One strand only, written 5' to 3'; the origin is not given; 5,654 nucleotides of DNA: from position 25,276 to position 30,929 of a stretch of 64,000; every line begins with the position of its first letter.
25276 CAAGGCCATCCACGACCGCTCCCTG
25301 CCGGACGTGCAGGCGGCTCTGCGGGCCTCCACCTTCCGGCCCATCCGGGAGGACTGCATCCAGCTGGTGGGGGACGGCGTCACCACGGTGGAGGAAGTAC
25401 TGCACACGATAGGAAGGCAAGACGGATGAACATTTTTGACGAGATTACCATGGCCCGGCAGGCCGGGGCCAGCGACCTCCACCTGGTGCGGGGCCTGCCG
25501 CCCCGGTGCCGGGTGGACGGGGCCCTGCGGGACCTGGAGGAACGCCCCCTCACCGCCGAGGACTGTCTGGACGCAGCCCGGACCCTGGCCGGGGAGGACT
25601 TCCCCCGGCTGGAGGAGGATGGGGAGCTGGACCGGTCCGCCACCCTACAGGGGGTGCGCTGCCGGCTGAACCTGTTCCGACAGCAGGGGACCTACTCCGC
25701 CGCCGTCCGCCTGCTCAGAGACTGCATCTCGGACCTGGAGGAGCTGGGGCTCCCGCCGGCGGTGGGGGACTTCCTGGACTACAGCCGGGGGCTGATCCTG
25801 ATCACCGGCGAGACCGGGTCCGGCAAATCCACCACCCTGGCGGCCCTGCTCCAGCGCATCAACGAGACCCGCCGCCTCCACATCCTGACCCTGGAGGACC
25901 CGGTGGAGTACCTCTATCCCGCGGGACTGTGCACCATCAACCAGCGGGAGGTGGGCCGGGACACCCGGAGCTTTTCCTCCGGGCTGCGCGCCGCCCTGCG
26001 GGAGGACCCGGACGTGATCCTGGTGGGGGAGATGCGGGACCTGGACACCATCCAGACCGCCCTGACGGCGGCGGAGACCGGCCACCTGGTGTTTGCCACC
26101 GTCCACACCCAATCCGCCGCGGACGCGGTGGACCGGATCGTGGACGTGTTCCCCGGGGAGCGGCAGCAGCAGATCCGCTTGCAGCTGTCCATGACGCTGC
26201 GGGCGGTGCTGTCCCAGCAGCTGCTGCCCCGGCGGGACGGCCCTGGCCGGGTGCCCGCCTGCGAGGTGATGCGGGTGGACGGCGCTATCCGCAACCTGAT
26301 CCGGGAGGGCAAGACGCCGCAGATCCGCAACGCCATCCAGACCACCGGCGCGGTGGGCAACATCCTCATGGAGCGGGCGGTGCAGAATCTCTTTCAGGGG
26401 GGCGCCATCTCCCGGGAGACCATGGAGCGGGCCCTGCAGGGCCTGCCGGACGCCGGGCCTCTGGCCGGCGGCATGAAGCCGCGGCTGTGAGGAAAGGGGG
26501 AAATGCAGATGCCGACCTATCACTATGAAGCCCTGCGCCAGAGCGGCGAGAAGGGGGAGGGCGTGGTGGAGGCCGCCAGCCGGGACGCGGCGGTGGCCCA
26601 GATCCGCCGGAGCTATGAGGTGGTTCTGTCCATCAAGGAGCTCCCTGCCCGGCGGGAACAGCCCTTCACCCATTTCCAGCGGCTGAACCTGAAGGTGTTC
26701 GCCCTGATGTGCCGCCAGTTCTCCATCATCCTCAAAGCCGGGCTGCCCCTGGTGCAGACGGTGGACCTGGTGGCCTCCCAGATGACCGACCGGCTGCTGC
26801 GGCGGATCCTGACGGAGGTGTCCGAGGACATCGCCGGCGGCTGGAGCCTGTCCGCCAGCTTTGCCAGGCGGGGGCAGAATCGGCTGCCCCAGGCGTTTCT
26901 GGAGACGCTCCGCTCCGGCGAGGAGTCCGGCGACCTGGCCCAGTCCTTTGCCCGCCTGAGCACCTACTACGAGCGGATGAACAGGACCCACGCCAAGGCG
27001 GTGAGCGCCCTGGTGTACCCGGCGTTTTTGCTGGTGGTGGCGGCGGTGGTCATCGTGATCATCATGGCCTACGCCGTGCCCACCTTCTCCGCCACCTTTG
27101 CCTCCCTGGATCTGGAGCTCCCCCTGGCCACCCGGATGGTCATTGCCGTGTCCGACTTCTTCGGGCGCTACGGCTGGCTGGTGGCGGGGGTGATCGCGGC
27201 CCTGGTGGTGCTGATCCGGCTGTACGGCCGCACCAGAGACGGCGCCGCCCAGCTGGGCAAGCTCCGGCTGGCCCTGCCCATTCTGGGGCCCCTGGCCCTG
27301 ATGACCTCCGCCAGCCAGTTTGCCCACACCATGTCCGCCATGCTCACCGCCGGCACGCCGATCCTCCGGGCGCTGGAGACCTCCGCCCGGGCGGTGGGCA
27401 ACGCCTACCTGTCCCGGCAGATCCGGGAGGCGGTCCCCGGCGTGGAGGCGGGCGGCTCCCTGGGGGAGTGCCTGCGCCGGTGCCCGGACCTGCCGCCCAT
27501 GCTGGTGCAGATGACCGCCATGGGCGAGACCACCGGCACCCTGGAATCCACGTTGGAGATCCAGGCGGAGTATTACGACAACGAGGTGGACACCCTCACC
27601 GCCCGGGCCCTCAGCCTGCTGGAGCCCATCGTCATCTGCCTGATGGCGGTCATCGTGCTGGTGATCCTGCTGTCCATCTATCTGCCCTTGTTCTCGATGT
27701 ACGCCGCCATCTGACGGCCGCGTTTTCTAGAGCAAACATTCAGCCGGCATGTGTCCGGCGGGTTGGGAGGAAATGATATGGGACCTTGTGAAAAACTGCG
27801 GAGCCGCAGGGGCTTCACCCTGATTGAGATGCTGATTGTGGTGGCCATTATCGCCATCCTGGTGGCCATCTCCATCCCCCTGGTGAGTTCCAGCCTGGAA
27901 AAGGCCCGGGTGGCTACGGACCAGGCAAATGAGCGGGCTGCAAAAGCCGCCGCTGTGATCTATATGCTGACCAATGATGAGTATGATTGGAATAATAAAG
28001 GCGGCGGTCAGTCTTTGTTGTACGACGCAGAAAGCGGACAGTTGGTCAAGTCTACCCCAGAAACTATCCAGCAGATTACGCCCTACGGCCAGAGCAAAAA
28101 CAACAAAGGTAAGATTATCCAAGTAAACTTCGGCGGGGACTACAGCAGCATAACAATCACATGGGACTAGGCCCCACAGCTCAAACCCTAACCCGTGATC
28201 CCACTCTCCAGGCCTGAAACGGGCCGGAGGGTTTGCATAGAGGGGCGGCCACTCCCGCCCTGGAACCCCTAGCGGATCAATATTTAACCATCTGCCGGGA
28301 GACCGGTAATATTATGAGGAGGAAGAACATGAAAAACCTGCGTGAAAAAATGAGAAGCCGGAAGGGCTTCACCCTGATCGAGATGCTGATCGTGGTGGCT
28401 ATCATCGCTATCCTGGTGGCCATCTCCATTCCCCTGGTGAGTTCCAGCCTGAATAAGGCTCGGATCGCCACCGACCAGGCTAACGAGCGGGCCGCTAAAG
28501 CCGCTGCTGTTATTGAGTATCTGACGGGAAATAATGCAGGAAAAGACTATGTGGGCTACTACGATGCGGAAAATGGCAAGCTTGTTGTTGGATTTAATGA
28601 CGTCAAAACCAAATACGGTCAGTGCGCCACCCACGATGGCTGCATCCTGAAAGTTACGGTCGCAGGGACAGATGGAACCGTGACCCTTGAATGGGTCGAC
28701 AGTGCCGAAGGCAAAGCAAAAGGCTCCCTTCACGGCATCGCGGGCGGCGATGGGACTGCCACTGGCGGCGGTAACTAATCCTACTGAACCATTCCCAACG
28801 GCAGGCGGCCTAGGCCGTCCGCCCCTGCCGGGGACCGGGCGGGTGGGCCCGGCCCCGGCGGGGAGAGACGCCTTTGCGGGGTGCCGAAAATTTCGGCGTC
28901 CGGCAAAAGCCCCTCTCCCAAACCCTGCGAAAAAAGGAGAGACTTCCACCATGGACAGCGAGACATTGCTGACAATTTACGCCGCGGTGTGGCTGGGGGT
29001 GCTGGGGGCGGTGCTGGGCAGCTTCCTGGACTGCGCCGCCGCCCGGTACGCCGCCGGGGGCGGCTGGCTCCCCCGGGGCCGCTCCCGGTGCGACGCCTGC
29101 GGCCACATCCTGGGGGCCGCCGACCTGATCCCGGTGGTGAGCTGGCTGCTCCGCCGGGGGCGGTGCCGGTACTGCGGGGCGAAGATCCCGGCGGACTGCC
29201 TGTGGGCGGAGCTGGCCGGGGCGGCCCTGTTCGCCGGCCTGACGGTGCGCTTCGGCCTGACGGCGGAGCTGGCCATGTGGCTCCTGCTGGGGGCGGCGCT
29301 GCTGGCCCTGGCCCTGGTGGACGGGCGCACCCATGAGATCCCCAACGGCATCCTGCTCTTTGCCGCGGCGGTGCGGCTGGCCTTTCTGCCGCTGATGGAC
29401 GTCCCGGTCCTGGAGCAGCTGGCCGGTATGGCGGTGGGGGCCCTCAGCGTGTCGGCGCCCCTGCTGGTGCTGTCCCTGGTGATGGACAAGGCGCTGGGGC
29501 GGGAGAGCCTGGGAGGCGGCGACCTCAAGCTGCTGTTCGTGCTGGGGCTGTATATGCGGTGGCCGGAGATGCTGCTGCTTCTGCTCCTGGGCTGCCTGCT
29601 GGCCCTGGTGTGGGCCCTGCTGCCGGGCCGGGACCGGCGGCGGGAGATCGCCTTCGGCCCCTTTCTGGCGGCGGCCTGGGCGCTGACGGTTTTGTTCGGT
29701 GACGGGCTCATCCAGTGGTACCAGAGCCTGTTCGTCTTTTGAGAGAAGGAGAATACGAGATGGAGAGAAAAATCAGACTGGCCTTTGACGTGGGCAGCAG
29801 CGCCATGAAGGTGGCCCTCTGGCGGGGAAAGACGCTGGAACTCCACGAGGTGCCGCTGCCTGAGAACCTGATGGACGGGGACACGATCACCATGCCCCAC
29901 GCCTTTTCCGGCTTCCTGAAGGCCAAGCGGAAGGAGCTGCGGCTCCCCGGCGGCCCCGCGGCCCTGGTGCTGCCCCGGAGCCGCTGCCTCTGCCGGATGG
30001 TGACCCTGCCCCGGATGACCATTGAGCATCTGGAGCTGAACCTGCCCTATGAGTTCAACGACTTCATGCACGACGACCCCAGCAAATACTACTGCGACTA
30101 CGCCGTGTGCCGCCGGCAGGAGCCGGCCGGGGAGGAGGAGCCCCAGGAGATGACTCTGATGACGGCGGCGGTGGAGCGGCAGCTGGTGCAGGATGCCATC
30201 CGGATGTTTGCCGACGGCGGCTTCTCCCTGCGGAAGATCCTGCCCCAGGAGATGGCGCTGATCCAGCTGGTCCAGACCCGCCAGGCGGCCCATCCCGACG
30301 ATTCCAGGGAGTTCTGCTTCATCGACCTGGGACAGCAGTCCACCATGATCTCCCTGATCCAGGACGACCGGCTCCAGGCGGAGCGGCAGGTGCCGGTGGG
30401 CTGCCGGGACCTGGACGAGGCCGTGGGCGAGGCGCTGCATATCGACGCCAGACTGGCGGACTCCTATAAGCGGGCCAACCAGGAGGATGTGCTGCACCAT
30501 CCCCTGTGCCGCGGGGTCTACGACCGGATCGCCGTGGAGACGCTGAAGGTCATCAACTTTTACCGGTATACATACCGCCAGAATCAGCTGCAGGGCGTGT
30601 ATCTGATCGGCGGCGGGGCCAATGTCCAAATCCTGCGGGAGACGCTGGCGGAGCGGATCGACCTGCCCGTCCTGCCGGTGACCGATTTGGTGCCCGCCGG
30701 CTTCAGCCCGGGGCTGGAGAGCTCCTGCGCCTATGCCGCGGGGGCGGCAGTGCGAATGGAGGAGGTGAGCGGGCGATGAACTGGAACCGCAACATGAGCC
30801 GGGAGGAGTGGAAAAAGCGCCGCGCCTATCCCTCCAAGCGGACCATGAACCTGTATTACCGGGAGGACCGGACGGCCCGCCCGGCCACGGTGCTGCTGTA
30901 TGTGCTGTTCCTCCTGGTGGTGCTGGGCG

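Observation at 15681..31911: Complete retractile type IVa pilus locus whose first minor pilin is a ~2,100-aa giant adhesin-like protein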

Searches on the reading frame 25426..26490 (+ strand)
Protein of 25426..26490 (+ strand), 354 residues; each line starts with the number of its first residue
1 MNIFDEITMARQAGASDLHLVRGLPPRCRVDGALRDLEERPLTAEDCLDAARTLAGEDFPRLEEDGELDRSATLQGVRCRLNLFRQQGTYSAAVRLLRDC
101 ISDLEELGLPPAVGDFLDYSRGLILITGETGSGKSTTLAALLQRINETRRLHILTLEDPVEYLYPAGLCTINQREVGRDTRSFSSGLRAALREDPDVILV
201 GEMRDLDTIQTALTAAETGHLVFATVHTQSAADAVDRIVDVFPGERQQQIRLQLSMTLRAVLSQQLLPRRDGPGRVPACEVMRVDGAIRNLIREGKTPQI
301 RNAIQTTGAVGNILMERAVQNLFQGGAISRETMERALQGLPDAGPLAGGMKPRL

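Call 9: search_protein_families(library=pfam, max_evalue=0.01, proteins=[window:25426-26490:+])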
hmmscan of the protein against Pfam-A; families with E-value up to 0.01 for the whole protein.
window:25426-26490:+ (354 aa): 11 families
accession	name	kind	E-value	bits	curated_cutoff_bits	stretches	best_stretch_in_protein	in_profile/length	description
PF00437.27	T2SSE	-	8.5e-50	169.9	24.9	1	7-272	16-283/370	Type II/IV secretion system protein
PF13401.12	AAA_22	-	3.3e-06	27.9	27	1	120-202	4-92/130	AAA domain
PF13191.12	AAA_16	-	6.8e-06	27.1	32.6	1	120-234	23-147/167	AAA ATPase domain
PF01935.23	DUF87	-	3.9e-05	24.3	23.2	1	125-155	27-57/220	Helicase HerA, central domain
PF13476.12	AAA_23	-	5.3e-05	24.4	27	1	116-141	17-39/201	AAA domain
PF13555.12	AAA_29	-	0.00054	20.1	27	1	121-141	22-42/61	P-loop containing region of AAA domain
PF25199.1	nSTAND_NTPase5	-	0.0027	18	34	1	122-159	42-79/145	Novel STAND NTPase 5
PF00005.33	ABC_tran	-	0.0053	17.8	25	0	123-148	13-38/137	ABC transporter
PF01580.24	FtsK_SpoIIIE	-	0.0069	16.3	24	0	124-143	42-61/221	FtsK/SpoIIIE family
PF13604.12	AAA_30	-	0.0089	16.2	27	0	112-147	9-44/191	AAA domain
PF13245.12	AAA_19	-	0.0099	16.5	25.1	0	121-151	11-41/134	AAA domain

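Call 26: search_protein_families(library=ncbifam, max_evalue=0.01, proteins=[window:25426-26490:+])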
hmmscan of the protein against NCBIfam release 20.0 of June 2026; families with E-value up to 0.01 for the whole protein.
window:25426-26490:+ (354 aa): 21 families
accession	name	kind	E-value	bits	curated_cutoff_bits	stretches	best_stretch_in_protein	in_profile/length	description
TIGR01420.1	pilT_fam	subfamily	1.3e-121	406.1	319.1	1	4-332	3-333/343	PilT/PilU family type 4a pilus ATPase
TIGR02525.1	plasmid_TraJ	equivalog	2.5e-46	158.3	368.3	1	85-336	113-366/372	plasmid transfer ATPase TraJ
TIGR02533.1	type_II_gspE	equivalog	2e-44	152.1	630.25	1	8-266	118-378/486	type II secretion system ATPase GspE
TIGR02524.1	dot_icm_DotB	equivalog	1.4e-41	142.9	463.3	1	95-330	108-347/358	Dot/Icm type IV secretion system ATPase DotB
NF007755.0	PRK10436.1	equivalog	1.5e-39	136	617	1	7-241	93-335/465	type II secretion system protein GspE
TIGR02538.1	type_IV_pilB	equivalog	3.6e-38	131.5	675.65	1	10-241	192-432/564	type IV-A pilus assembly ATPase PilB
NF041000.1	ATPase_ComGA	equivalog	7.8e-38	130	300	1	76-268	79-266/267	competence type IV pilus ATPase ComGA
NF053534.1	T4PilAsmATPsTfpB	equivalog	2.7e-32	111.9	850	1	117-241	332-452/584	type IV pilus assembly ATPase TfpB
NF058587.1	archaellum_moto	equivalog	8.1e-17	61.1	550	1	124-238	278-393/527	archaellum flagellar ATPase motor FlaI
TIGR02782.1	TrbB_P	equivalog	1.6e-14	53.9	304.55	1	120-252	135-266/303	P-type conjugative transfer ATPase TrbB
TIGR03819.1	heli_sec_ATPase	hypoth_equivalog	1.7e-14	53.8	373.15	1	120-262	177-323/340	TadA family conjugal transfer-associated ATPase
TIGR02788.1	VirB11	equivalog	2.4e-14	53.1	249.95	1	79-242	96-266/308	P-type DNA transfer ATPase VirB11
NF010407.0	PRK13833.1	subfamily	6.4e-11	42.2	499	1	121-286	144-302/323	conjugal transfer protein TrbB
NF053672.1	bindosome_BasE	exception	3.9e-10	39.1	1000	1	124-254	273-404/512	bindosome assembly system ATPase subunit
NF010469.0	PRK13894.1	subfamily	7.7e-09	35.3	508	1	124-239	152-265/320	conjugal transfer ATPase TrbB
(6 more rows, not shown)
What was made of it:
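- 25426..26490 (+): PilT retraction ATPase (contains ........). TIGR01420 406 bits against a cut-off of 319 (call 26).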

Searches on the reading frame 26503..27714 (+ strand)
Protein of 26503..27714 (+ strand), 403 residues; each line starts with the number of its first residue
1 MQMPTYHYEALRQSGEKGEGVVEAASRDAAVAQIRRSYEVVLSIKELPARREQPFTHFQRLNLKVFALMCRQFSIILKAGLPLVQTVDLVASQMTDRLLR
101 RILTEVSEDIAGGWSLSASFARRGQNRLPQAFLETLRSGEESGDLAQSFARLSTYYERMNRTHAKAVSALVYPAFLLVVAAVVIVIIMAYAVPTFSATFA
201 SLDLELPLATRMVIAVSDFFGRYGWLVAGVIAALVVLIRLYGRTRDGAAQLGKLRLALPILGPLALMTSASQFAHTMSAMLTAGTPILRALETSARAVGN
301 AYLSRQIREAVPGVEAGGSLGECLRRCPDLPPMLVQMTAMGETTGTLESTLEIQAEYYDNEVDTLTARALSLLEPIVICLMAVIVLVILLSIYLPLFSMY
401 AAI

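Call 9: search_protein_families(library=pfam, max_evalue=0.01, proteins=[window:26503-27714:+])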
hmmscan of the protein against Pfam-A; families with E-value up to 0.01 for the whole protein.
window:26503-27714:+ (403 aa): 2 families
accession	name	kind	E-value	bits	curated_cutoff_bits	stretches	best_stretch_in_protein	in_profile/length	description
PF00482.28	T2SSF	-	3.3e-58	195.5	25.2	2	69-193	1-125/125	Type II secretion system (T2SS), protein F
PF20990.2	DUF2207_C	-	0.0019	18.4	33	1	128-254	103-203/247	Predicted membrane protein (DUF2207) C-terminal domain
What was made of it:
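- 26503..27714 (+): PilC platform protein. T2SSF 195.5 bits, two repeats (call 9).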

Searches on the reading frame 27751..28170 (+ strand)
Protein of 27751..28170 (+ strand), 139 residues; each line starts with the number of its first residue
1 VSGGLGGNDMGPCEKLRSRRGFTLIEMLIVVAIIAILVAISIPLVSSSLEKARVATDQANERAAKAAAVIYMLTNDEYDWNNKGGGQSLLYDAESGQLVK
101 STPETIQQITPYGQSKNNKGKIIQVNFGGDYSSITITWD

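Call 9: search_protein_families(library=pfam, max_evalue=0.01, proteins=[window:27751-28170:+])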
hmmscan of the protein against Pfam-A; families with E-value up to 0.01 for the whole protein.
window:27751-28170:+ (139 aa): 1 family
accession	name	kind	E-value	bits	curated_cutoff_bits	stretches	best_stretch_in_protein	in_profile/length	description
PF07963.17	N_methyl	-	2.6e-09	36.7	21.2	1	17-41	2-26/27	Prokaryotic N-terminal methylation motif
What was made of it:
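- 27778..28170 (+): Major-pilin-like gene 1 (G|FTLIEML). N_methyl 36.7 bits (call 9).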

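Call 26: search_protein_families(library=ncbifam, max_evalue=0.01, proteins=[window:27778-28170:+])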
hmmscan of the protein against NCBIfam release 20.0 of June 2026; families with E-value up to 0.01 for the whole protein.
window:27778-28170:+ (130 aa): 18 families
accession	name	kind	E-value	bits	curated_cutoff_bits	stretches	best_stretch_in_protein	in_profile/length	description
TIGR01710.1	typeII_sec_gspG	equivalog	2.1e-10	40.7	88.85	1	11-75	1-65/134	type II secretion system major pseudopilin GspG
NF040999.1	pilin_ComGC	equivalog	3.2e-10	40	75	1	11-68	2-59/84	competence type IV pilus major pilin ComGC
NF007862.0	PRK10574.1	equivalog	1.3e-09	38.3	138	1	9-70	3-64/145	prepilin peptidase-dependent pilin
TIGR02532.1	IV_pilin_GFxxxE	domain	3.7e-09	36.1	16.3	1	10-31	1-22/24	prepilin-type N-terminal cleavage/methylation domain-containing protein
TIGR02596.1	TIGR02596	subfamily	2.5e-08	34.3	70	1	13-60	1-49/196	Verru_Chthon cassette protein D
NF041775.1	typeIV_PilA_Myxo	equivalog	5.7e-08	33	400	1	10-69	10-69/214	type IV pilin protein PilA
NF041013.1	T4P_ComGE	equivalog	1.3e-06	28.4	49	1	11-66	4-60/83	competence type IV pilus minor pilin ComGE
TIGR01708.2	typeII_sec_gspH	equivalog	7.1e-06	26.1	80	1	11-50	2-40/169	type II secretion system minor pseudopilin GspH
TIGR02599.1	TIGR02599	subfamily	9.6e-05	21.8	256.5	1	12-57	1-47/361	Verru_Chthon cassette protein C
NF040982.1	ComGD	equivalog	0.00021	21.7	70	1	11-43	2-34/139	competence type IV pilus minor pilin ComGD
NF007800.0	PRK10506.1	equivalog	0.00052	19.9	158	1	7-33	5-31/163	prepilin peptidase-dependent protein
TIGR01711.1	gspJ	equivalog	0.00085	19.2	64.85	1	11-51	1-41/192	type II secretion system minor pseudopilin GspJ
NF041002.1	pilin_ComGF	equivalog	0.00086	19.5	80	1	11-46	2-36/139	competence type IV pilus minor pilin ComGF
TIGR02598.1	TIGR02598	subfamily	0.0018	18.5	51.4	1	12-94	1-84/151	Verru_Chthon cassette protein B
NF047828.1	T3SSXpsI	equivalog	0.0036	17.3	150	1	11-59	2-48/132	type II secretion system protein XpsI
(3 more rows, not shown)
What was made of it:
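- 27778..28170 (+): TIGR02532 36.1 bits (call 26).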

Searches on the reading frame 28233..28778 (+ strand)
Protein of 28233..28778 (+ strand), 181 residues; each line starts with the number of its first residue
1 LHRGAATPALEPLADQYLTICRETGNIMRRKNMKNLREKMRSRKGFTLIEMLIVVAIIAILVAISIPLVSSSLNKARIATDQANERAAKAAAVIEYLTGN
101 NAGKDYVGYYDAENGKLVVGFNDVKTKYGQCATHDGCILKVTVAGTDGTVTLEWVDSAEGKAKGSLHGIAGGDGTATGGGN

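Call 9: search_protein_families(library=pfam, max_evalue=0.01, proteins=[window:28233-28778:+])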
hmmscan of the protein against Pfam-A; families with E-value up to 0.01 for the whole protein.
window:28233-28778:+ (181 aa): 1 family
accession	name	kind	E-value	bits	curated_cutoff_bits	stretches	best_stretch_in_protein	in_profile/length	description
PF07963.17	N_methyl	-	1.8e-09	37.2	21.2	1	40-65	1-26/27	Prokaryotic N-terminal methylation motif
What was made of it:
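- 28314..28778 (+): Major-pilin-like gene 2, a paralogue whose first ~55 mature residues are almost identical to gene 1. N_methyl 37.2 bits (call 9).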

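Call 26: search_protein_families(library=ncbifam, max_evalue=0.01, proteins=[window:28314-28778:+])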
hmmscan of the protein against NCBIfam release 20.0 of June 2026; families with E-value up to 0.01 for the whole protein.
window:28314-28778:+ (154 aa): 18 families
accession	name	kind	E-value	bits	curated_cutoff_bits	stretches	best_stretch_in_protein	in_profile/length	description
NF007862.0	PRK10574.1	equivalog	3.2e-09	37.1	138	1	13-51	1-39/145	prepilin peptidase-dependent pilin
TIGR02532.1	IV_pilin_GFxxxE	domain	6e-09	35.4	16.3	1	16-37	1-22/24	prepilin-type N-terminal cleavage/methylation domain-containing protein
NF040999.1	pilin_ComGC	equivalog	8.5e-09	35.5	75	1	17-56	2-41/84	competence type IV pilus major pilin ComGC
TIGR02596.1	TIGR02596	subfamily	5.4e-08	33.1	70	1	19-60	1-41/196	Verru_Chthon cassette protein D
TIGR01710.1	typeII_sec_gspG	equivalog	1e-07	32.1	88.85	1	17-64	1-48/134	type II secretion system major pseudopilin GspG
NF041013.1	T4P_ComGE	equivalog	1.5e-06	28.2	49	1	16-57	3-45/83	competence type IV pilus minor pilin ComGE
NF041775.1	typeIV_PilA_Myxo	equivalog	2e-06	28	400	1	16-43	10-37/214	type IV pilin protein PilA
TIGR01708.2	typeII_sec_gspH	equivalog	4.9e-06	26.6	80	1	17-62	2-42/169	type II secretion system minor pseudopilin GspH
TIGR02599.1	TIGR02599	subfamily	1.4e-05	24.5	256.5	1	18-64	1-48/361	Verru_Chthon cassette protein C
NF040982.1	ComGD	equivalog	2.1e-05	25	70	1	17-47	2-32/139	competence type IV pilus minor pilin ComGD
NF007800.0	PRK10506.1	equivalog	0.00038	20.3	158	1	11-38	3-30/163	prepilin peptidase-dependent protein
NF041002.1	pilin_ComGF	equivalog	0.00074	19.8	80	1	17-49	2-34/139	competence type IV pilus minor pilin ComGF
TIGR01707.1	gspI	equivalog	0.00088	19.7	44.35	1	18-51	1-34/101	type II secretion system minor pseudopilin GspI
TIGR01711.1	gspJ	equivalog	0.0038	17.1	64.85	1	17-56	1-40/192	type II secretion system minor pseudopilin GspJ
NF038304.1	EPS_HpsC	equivalog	0.0038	16.8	200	1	9-42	13-43/318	hormogonium polysaccharide secretion pseudopilin HpsC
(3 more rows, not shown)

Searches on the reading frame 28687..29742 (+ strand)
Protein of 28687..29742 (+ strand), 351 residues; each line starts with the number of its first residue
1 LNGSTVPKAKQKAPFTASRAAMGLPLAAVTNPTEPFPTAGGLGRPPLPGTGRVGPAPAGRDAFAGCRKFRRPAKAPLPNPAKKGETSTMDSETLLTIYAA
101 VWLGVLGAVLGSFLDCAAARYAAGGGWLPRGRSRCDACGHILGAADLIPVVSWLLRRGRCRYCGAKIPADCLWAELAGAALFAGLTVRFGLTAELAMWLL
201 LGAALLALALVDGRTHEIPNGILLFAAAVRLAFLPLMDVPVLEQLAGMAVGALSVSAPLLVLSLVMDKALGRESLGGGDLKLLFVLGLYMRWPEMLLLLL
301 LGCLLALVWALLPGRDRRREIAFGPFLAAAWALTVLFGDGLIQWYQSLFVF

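Call 9: search_protein_families(library=pfam, max_evalue=0.01, proteins=[window:28687-29742:+])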
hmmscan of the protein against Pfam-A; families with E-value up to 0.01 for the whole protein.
window:28687-29742:+ (351 aa): 2 families
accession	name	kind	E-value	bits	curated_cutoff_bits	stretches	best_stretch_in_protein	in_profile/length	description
PF06750.18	A24_N_bact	-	3.6e-22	78.7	23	1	105-189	1-84/84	Bacterial Peptidase A24 N-terminal domain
PF01478.23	Peptidase_A24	-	1.3e-12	48.5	26.5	1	200-311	2-104/104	Type IV leader peptidase family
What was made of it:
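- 28951..29742 (+): PilD prepilin peptidase. A24_N_bact 78.7 bits and Peptidase_A24 48.5 bits (call 9).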

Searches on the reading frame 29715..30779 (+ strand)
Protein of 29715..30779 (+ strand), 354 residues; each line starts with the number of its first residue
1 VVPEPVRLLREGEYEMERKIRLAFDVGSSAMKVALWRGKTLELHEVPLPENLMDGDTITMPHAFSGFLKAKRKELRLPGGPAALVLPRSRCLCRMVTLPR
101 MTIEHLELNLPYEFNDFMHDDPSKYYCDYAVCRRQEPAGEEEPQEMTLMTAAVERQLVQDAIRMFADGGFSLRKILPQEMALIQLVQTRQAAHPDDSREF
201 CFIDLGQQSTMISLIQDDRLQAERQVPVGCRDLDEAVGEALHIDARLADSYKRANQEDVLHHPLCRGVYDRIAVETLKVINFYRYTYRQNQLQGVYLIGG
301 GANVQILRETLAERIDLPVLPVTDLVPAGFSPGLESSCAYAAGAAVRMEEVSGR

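Call 10: search_protein_families(library=pfam, max_evalue=0.01, proteins=[window:29715-30779:+])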
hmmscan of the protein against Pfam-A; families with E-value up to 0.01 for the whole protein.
window:29715-30779:+ (354 aa): 2 families
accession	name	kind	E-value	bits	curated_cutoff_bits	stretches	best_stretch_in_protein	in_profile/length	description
PF11104.14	PilM_2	-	1.4e-12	47.7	27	1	25-319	3-302/340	Type IV pilus assembly protein PilM;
PF14450.12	FtsA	-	0.0026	18.6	31.8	1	201-318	1-106/127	Cell division protein FtsA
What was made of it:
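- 29760..30779 (+): PilM. PilM_2 47.7 bits (call 10).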
